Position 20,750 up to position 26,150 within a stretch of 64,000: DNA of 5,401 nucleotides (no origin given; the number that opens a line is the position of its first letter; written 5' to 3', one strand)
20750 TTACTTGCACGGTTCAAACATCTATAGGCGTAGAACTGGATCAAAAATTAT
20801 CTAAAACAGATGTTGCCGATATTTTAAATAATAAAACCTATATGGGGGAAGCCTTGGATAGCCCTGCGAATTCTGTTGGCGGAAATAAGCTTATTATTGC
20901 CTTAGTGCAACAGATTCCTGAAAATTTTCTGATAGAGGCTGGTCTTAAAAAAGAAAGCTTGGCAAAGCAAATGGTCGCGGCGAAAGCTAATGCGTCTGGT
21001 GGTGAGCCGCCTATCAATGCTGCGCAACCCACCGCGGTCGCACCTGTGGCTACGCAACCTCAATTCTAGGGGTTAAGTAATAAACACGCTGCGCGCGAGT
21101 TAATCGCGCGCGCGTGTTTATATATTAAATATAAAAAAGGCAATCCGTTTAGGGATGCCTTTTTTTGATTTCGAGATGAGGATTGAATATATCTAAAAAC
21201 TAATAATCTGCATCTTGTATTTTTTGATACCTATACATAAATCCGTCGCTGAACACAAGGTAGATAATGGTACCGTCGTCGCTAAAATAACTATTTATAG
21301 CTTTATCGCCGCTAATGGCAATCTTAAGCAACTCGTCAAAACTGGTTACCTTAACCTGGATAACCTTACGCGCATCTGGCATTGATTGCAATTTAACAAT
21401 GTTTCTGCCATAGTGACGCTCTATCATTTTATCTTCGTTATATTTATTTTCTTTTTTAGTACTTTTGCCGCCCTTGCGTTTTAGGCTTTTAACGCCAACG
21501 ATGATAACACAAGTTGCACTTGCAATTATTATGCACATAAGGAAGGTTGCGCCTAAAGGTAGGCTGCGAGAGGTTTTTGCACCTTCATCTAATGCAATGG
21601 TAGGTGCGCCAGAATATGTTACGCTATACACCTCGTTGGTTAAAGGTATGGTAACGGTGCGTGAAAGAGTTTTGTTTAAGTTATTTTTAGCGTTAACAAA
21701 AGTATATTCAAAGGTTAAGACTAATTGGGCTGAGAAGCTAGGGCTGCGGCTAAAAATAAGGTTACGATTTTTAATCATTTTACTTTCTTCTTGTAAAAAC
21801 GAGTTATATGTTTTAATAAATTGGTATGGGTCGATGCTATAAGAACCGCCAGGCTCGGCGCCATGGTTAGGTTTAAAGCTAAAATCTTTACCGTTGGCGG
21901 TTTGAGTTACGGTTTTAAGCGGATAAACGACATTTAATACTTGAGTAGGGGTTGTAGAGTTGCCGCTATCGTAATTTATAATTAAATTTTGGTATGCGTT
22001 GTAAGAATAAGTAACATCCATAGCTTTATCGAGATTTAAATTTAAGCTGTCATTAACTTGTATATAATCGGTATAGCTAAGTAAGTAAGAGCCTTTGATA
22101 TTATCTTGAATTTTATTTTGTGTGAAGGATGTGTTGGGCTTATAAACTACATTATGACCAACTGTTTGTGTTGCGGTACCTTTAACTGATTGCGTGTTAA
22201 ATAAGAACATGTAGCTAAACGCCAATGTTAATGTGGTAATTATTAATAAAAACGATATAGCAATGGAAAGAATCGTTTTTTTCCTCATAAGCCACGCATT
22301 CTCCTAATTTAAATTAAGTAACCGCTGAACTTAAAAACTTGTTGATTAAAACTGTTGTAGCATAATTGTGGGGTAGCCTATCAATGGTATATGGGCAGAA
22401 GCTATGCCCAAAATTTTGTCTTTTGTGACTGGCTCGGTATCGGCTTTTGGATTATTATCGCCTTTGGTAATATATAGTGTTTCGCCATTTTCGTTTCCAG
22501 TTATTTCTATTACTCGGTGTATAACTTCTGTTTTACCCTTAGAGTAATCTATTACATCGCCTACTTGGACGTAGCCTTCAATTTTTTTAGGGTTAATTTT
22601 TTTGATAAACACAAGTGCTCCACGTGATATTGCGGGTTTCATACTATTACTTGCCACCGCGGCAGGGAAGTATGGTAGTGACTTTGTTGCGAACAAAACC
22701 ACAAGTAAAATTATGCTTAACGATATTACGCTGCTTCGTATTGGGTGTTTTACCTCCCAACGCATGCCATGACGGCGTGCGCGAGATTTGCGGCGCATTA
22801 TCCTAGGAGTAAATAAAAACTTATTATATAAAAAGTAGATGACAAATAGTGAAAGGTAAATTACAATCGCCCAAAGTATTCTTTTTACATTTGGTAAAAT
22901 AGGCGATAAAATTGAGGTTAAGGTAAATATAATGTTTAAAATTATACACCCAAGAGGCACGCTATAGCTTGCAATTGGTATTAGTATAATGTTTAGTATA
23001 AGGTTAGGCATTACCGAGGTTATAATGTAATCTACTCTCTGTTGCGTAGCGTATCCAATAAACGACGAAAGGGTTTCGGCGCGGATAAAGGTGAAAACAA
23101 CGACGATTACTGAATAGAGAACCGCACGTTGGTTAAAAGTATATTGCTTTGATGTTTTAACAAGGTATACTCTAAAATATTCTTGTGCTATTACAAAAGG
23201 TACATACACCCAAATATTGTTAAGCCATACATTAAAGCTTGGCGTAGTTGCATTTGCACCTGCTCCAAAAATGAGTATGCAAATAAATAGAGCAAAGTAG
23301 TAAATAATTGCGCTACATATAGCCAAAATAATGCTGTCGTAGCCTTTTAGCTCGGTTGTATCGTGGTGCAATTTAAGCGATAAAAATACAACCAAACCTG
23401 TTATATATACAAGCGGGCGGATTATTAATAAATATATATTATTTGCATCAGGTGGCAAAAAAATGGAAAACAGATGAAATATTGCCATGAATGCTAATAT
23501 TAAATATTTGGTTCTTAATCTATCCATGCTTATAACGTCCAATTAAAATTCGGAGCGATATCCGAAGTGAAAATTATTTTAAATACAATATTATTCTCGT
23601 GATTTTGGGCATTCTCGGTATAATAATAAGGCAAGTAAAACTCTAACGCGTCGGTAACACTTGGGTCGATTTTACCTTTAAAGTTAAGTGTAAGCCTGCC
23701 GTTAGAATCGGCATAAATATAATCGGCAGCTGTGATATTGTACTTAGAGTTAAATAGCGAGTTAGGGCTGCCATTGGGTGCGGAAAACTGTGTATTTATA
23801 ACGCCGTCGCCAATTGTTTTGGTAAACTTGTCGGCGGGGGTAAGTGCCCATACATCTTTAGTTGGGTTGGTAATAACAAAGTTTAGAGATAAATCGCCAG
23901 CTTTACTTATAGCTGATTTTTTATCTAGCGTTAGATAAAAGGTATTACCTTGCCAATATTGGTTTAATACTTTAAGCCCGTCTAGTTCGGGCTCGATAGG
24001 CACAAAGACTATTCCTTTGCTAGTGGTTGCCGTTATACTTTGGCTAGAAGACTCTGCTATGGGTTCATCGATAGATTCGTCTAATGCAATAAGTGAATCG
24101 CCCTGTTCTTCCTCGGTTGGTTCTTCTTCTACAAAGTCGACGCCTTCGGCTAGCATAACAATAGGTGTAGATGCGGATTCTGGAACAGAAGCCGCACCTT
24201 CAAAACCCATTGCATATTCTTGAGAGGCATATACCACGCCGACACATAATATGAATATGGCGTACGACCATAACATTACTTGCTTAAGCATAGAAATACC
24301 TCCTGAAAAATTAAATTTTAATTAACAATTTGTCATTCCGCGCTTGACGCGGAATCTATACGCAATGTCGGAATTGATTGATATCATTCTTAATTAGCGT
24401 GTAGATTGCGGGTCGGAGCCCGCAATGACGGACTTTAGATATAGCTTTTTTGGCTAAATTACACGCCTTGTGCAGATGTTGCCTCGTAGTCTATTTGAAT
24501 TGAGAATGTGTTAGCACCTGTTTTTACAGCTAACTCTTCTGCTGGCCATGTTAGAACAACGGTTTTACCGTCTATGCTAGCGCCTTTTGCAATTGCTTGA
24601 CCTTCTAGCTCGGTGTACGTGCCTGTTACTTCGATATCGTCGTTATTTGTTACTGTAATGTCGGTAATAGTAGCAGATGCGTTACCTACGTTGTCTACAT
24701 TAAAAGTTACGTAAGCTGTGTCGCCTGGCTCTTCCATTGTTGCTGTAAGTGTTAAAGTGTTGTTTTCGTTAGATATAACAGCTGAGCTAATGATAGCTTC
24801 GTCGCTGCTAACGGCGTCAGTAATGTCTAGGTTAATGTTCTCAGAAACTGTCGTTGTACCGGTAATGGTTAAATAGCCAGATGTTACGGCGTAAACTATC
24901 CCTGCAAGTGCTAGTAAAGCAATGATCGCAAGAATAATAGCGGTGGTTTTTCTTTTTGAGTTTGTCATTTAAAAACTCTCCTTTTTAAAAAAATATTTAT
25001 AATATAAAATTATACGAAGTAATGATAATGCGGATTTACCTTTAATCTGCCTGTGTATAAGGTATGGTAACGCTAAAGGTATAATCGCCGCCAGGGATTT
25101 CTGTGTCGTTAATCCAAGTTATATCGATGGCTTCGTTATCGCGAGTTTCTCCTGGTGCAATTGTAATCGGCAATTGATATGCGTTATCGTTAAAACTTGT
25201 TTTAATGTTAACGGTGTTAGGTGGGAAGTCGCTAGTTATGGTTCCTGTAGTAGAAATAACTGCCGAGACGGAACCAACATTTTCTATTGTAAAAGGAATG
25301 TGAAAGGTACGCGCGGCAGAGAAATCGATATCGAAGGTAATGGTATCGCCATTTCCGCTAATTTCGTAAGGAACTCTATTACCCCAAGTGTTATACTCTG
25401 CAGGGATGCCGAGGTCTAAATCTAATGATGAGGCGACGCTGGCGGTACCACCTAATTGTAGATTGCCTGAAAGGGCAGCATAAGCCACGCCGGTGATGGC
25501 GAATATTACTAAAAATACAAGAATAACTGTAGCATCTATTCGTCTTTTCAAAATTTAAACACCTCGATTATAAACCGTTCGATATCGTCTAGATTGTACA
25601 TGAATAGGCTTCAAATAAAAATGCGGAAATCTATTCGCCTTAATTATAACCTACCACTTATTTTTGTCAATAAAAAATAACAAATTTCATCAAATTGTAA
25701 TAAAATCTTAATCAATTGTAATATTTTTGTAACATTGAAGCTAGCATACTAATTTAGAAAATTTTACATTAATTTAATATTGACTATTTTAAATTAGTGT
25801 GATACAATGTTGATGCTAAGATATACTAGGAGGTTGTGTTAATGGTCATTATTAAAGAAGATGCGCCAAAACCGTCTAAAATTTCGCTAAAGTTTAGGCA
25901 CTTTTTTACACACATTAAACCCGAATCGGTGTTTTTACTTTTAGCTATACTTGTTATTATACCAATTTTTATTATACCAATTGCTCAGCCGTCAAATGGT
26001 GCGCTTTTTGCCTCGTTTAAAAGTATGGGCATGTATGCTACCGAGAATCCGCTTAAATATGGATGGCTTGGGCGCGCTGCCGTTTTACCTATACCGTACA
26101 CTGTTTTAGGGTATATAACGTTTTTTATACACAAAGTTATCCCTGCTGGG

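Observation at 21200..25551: Minimal TasA/camelysin-like fibre operon with a non-canonical gene set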

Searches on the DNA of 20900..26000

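Call 83: search_rna_families(source=window, start=20900, end=26000, threshold=evalue, max_evalue=1)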
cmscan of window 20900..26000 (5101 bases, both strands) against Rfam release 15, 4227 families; matches with E-value up to 1: 2.
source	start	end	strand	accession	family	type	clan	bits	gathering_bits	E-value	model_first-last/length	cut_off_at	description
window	21067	21140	+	RF02031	tpke11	Gene; sRNA;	-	25.2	43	0.034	1-77/77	no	tpke11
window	21082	21165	-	RF01416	NrrF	Gene; antisense;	-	21.2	60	0.6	1-160/160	no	NrrF RNA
